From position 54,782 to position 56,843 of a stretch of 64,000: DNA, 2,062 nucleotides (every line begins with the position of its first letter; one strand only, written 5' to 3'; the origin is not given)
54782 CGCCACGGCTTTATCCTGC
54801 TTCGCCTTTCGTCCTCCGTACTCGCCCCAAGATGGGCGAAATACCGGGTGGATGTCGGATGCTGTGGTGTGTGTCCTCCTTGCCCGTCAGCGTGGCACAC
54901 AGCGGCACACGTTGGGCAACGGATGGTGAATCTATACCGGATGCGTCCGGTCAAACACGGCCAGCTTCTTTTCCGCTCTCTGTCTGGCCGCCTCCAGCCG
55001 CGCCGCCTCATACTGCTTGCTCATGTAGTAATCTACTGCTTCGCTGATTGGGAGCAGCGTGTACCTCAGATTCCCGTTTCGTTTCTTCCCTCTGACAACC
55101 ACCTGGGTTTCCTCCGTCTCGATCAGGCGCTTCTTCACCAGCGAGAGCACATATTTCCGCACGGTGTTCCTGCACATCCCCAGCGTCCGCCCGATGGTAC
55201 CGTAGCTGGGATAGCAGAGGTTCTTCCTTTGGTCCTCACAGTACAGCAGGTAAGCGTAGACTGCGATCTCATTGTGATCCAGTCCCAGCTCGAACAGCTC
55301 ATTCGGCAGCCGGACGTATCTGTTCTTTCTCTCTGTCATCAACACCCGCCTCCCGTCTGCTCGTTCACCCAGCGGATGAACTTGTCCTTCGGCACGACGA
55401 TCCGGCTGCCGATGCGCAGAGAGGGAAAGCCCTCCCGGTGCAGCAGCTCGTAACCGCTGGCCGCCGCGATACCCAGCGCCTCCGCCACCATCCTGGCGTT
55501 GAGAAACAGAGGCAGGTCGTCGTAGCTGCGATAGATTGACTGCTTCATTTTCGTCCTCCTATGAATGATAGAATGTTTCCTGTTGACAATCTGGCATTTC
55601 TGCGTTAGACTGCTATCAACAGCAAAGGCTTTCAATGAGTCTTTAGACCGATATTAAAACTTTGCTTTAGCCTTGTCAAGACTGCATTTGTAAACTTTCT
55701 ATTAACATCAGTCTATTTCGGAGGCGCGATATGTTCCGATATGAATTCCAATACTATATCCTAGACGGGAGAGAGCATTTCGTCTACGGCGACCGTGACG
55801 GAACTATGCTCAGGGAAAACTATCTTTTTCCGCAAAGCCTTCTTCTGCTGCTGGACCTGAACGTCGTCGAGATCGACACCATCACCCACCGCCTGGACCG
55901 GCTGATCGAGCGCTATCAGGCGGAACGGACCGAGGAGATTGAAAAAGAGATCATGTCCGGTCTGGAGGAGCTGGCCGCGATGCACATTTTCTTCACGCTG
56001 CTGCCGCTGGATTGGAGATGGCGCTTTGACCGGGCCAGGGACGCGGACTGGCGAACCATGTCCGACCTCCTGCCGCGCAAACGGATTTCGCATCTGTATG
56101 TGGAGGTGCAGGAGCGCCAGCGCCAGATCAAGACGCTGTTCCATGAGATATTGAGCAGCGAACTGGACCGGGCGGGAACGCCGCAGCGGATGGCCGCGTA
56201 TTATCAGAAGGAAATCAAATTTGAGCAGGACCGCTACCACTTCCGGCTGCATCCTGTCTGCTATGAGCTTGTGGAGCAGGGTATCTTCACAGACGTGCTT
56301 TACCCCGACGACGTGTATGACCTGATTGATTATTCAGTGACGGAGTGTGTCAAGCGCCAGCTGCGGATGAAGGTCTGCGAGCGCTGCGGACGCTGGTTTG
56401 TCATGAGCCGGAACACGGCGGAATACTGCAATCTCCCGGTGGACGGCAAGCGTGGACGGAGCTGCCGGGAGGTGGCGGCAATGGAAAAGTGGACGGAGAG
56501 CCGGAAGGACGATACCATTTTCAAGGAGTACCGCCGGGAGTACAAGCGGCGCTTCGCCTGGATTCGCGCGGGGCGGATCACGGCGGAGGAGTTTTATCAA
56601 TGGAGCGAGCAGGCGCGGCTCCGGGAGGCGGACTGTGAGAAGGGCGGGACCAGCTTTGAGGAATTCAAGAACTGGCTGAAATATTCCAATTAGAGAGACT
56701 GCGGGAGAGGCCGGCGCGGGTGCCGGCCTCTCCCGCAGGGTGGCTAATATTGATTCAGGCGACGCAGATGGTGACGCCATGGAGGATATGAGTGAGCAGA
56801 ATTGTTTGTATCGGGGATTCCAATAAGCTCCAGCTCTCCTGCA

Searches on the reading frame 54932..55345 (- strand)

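Call 92: search_protein_families(library=pfam, proteins=[window:54932-55345:-], max_evalue=0.001)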
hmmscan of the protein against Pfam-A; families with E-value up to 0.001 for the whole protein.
window:54932-55345:- (137 aa): 1 family
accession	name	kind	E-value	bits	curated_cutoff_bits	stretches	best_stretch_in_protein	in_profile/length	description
PF13730.12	HTH_36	-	8e-11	42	25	1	21-75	2-55/55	Helix-turn-helix domain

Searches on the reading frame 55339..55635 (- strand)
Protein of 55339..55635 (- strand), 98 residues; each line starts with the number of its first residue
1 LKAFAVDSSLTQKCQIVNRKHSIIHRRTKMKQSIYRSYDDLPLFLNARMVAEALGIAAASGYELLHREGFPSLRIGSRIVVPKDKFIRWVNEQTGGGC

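Call 92: search_protein_families(library=pfam, proteins=[window:55339-55635:-], max_evalue=0.001)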
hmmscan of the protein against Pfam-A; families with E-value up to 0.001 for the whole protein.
window:55339-55635:- (98 aa): 1 family
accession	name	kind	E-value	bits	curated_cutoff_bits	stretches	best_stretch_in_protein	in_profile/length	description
PF12728.13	HTH_17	-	4.8e-05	24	27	1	50-93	7-50/51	Helix-turn-helix domain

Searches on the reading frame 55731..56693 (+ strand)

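Call 4: search_protein_families(library=pfam, proteins=[window:55731-56693:+], max_evalue=0.1)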
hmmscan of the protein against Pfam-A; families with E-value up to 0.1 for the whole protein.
window:55731-56693:+ (320 aa): 2 families
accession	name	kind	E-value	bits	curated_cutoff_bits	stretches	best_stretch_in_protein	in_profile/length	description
PF19553.4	DUF6076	-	2.4e-14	53.9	23.5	1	185-299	23-138/168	Family of unknown function (DUF6076)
PF04854.19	DUF624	-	0.038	14.6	24.2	1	249-277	30-58/77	Protein of unknown function, DUF624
